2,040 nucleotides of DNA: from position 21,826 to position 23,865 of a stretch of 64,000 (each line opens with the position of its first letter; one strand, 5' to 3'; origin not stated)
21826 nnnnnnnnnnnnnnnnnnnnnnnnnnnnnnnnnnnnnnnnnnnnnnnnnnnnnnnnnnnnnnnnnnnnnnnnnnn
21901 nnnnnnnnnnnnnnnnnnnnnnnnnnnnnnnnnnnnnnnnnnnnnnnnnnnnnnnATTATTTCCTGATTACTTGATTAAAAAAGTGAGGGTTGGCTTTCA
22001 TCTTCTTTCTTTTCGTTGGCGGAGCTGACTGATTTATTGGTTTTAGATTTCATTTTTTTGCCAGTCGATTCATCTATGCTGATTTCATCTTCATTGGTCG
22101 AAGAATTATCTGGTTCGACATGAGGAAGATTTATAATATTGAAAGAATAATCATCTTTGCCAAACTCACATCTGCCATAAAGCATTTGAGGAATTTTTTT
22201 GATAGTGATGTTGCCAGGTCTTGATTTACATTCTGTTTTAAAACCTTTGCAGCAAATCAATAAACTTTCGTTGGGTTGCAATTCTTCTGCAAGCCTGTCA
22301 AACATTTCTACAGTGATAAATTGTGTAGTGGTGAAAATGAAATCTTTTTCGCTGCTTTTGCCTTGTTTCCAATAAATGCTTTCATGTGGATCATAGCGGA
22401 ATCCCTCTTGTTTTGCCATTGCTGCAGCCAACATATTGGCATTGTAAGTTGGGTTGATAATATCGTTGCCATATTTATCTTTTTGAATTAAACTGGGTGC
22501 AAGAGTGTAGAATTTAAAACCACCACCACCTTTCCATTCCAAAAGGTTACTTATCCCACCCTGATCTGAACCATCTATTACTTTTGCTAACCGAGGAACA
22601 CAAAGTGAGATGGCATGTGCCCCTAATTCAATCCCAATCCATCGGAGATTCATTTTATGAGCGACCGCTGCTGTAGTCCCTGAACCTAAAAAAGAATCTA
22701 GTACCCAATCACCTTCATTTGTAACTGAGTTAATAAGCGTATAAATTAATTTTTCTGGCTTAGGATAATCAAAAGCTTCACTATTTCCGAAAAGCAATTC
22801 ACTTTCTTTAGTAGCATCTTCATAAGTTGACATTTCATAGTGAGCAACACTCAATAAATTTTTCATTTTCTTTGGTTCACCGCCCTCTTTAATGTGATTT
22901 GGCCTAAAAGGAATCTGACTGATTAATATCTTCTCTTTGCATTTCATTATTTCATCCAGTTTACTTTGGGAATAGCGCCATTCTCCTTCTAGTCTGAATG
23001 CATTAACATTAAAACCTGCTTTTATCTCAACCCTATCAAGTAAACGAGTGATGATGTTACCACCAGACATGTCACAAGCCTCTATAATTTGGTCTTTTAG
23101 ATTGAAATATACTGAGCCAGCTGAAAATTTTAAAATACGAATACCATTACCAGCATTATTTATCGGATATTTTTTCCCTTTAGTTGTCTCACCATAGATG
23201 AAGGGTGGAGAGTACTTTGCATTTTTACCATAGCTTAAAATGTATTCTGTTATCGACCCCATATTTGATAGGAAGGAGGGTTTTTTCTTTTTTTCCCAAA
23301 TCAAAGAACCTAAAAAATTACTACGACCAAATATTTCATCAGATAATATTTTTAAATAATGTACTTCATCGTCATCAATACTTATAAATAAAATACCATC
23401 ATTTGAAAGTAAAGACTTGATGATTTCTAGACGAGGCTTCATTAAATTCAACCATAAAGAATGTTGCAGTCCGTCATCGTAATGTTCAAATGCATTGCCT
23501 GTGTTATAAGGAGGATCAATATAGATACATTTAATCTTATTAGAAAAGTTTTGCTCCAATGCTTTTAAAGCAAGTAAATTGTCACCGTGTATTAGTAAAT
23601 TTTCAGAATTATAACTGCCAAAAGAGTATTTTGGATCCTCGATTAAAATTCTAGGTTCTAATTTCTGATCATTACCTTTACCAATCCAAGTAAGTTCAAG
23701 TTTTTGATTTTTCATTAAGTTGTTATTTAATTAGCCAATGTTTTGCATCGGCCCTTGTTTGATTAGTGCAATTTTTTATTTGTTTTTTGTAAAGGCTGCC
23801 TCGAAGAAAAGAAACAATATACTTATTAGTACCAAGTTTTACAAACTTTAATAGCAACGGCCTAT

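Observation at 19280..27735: SNF2 ATPase / PLD nuclease / beta-class MTase / type III Res operon: a composite restriction-type system that is neither plain type III R-M nor canonical DISARM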

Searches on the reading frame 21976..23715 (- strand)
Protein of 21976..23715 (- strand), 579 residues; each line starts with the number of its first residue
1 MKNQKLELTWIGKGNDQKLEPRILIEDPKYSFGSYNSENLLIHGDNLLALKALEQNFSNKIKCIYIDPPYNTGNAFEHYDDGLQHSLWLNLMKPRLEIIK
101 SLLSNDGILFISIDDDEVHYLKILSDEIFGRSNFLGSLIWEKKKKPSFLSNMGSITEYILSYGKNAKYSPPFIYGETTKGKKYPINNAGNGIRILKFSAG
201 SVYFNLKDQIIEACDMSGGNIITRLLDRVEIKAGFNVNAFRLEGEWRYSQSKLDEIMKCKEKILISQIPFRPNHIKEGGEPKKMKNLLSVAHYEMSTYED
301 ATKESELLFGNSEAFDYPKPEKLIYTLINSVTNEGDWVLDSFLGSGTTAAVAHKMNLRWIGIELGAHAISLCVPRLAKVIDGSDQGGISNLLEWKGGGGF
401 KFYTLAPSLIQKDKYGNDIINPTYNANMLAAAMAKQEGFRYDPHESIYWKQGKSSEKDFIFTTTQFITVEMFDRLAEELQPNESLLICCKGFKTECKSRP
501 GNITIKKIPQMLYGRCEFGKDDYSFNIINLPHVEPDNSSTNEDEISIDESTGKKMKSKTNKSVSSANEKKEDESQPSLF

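Call 3: search_protein_families(library=pfam, proteins=[window:21976-23715:-], max_evalue=0.01)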
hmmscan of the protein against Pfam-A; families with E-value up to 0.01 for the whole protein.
window:21976-23715:- (579 aa): 2 families
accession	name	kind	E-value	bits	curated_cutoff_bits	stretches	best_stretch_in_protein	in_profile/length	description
PF01555.25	N6_N4_Mtase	-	8.5e-45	153.8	26.7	1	61-370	1-217/221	DNA methylase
PF03602.21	Cons_hypoth95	-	0.0036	17.4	24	0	50-90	101-143/182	Conserved hypothetical protein 95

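Call 4: search_protein_families(library=padloc, proteins=[window:21976-23715:-], max_evalue=0.01)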
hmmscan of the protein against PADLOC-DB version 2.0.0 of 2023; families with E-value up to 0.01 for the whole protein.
window:21976-23715:- (579 aa): 58 families (the best 25 are shown)
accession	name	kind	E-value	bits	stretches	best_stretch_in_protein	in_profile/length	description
PDLC03636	MTase_III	-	8.3e-155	514.8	2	292-539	321-568/575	Type III methyltransferase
PDLC03644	MTase_III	-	6.2e-90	300.5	1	8-415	4-431/542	Type III methyltransferase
PDLC03635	MTase_III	-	1.5e-81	273.1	1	35-407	215-602/708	Type III methyltransferase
PDLC03634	MTase_III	-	3.1e-65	219.2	2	82-353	167-427/621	Type III methyltransferase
PDLC03638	MTase_III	-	2.6e-55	186.1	1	39-423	381-732/816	Type III methyltransferase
PDLC03641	MTase_III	-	1.1e-52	177.5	2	84-356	180-432/657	Type III methyltransferase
PDLC03640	MTase_III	-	5e-39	132.2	3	80-162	107-196/654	Type III methyltransferase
PDLC03637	MTase_III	-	6e-38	128.8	2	4-166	83-265/513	Type III methyltransferase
PDLC03354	MTase_II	-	9.2e-36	121.7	2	4-183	23-228/425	Type II methyltransferase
PDLC03642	MTase_III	-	2.1e-34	117.1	1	23-356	65-383/528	Type III methyltransferase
PDLC03300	MTase_II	-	3.4e-29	99.9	3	77-141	77-139/302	Type II methyltransferase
PDLC03633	MTase_III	-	3.2e-28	96.8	3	309-379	286-356/616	Type III methyltransferase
PDLC03278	MTase_II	-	1.3e-27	95.2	2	49-173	9-130/390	Type II methyltransferase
PDLC03639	MTase_III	-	3.1e-27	93.2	2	30-166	79-223/639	Type III methyltransferase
PDLC03339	MTase_II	-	2.9e-25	86.8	2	41-177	6-149/399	Type II methyltransferase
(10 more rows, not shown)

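Call 5: search_protein_families(library=ncbifam, proteins=[window:21976-23715:-], max_evalue=0.01)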
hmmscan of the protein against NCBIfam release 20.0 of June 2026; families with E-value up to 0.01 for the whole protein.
window:21976-23715:- (579 aa): 3 families
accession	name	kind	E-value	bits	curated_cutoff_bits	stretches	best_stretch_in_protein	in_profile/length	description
NF008572.0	PRK11524.1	equivalog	4.1e-21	75.4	292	2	35-167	11-138/294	adenine-specific DNA-methyltransferase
NF050803.1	DnaMtaseCcrMCaul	equivalog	2.7e-14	52.9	830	1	318-381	189-252/350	adenine-specific DNA-methyltransferase CcrM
NF010253.0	PRK13699.1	subfamily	5.9e-07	29.4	244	1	319-385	148-214/226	DNA methyltransferase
